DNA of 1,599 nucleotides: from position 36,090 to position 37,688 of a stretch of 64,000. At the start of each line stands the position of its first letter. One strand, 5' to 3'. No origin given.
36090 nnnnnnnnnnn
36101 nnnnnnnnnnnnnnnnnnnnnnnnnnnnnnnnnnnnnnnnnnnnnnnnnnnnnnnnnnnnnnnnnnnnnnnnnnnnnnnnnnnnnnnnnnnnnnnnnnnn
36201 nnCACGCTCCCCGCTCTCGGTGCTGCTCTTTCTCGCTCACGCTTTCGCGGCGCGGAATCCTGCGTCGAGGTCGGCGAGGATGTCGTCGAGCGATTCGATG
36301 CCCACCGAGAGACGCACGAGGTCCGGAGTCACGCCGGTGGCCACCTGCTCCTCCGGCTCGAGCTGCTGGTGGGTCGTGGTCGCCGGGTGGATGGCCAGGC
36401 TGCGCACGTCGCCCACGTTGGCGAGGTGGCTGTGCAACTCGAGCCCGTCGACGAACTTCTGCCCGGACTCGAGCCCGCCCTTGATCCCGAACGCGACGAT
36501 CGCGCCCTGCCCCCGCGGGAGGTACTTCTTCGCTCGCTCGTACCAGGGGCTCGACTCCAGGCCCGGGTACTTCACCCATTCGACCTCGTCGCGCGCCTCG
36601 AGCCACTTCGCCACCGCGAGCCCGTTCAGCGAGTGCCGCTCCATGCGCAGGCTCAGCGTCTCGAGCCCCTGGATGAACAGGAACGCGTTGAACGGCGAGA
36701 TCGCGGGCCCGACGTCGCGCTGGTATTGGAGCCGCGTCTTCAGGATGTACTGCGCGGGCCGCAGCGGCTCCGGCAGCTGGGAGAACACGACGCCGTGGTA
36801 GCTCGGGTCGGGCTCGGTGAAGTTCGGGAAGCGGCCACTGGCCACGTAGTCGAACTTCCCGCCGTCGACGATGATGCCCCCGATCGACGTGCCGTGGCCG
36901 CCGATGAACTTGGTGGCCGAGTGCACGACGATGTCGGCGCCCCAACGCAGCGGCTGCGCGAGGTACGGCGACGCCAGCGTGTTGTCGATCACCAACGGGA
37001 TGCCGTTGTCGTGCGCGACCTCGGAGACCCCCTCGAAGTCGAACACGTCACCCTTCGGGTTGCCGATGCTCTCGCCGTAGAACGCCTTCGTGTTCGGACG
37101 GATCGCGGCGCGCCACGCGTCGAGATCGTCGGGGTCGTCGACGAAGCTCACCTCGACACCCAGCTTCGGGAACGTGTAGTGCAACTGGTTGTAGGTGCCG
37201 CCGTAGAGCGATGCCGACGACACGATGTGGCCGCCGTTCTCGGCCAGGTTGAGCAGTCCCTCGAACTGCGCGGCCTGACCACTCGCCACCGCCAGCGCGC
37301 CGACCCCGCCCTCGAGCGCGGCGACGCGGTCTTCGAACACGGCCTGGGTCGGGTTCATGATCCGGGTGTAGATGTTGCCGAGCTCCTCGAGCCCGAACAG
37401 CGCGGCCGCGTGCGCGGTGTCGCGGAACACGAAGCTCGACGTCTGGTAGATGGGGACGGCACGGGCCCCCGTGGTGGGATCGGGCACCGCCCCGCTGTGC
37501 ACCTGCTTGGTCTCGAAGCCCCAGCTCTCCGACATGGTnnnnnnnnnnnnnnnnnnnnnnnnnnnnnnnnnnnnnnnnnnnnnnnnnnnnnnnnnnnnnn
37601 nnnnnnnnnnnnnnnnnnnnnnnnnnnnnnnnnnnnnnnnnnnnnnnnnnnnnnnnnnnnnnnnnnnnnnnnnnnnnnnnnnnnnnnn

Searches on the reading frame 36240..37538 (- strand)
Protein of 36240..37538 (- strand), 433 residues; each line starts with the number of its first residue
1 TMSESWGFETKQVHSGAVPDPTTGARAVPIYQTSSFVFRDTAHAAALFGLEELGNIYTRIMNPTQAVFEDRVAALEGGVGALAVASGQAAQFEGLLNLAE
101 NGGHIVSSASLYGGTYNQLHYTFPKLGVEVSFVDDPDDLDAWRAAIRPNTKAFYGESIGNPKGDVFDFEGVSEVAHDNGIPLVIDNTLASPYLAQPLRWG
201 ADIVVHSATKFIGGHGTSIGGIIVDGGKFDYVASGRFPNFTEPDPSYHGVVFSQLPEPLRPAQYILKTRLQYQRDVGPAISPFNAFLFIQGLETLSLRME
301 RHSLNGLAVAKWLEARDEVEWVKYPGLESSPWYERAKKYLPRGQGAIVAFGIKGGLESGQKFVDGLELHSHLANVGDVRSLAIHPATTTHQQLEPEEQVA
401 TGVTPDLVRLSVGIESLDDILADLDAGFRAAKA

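Call 81: find_homologous_proteins(query=window:36240-37538:-, max_evalue=1e-100)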
Query window:36240-37538:- (433 aa): 7965 proteins with E <= 1e-100 among 8000 candidates; the best 120 are listed.
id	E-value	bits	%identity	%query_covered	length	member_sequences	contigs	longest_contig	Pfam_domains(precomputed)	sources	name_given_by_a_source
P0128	1.3e-290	981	100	100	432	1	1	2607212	PF00266.26,PF01053.27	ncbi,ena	-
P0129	9.3e-287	969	99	100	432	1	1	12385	PF01053.27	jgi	jgi:O-acetylhomoserine (thiol)-lyase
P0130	2.9e-270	914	92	100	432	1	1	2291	PF01053.27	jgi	jgi:O-acetylhomoserine (thiol)-lyase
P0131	8.9e-270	913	92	100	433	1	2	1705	PF00266.26,PF01053.27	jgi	jgi:O-acetylhomoserine (thiol)-lyase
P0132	6.4e-269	910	92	100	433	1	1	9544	PF00266.26,PF01053.27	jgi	jgi:O-acetylhomoserine (thiol)-lyase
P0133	3.9e-267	904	90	100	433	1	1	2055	PF01053.27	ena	-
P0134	4.3e-266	901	91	100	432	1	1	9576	PF01053.27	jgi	jgi:O-acetylhomoserine (thiol)-lyase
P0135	6.9e-266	900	90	100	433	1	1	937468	PF01053.27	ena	-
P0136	1.5e-265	899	90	100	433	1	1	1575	PF01053.27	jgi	jgi:O-acetylhomoserine (thiol)-lyase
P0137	1.7e-265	899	91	100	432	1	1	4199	PF01053.27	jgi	jgi:O-acetylhomoserine (thiol)-lyase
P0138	2.9e-265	898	91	100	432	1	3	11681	PF01053.27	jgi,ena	jgi:O-acetylhomoserine (thiol)-lyase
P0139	6.2e-265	897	90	100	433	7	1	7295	PF01053.27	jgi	jgi:O-acetylhomoserine (thiol)-lyase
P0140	7.1e-265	897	90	100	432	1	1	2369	PF01053.27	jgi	jgi:O-acetylhomoserine (thiol)-lyase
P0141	7.8e-265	896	90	100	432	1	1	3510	PF01053.27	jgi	jgi:O-acetylhomoserine (thiol)-lyase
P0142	1.2e-264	896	90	100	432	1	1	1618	PF01053.27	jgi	jgi:O-acetylhomoserine (thiol)-lyase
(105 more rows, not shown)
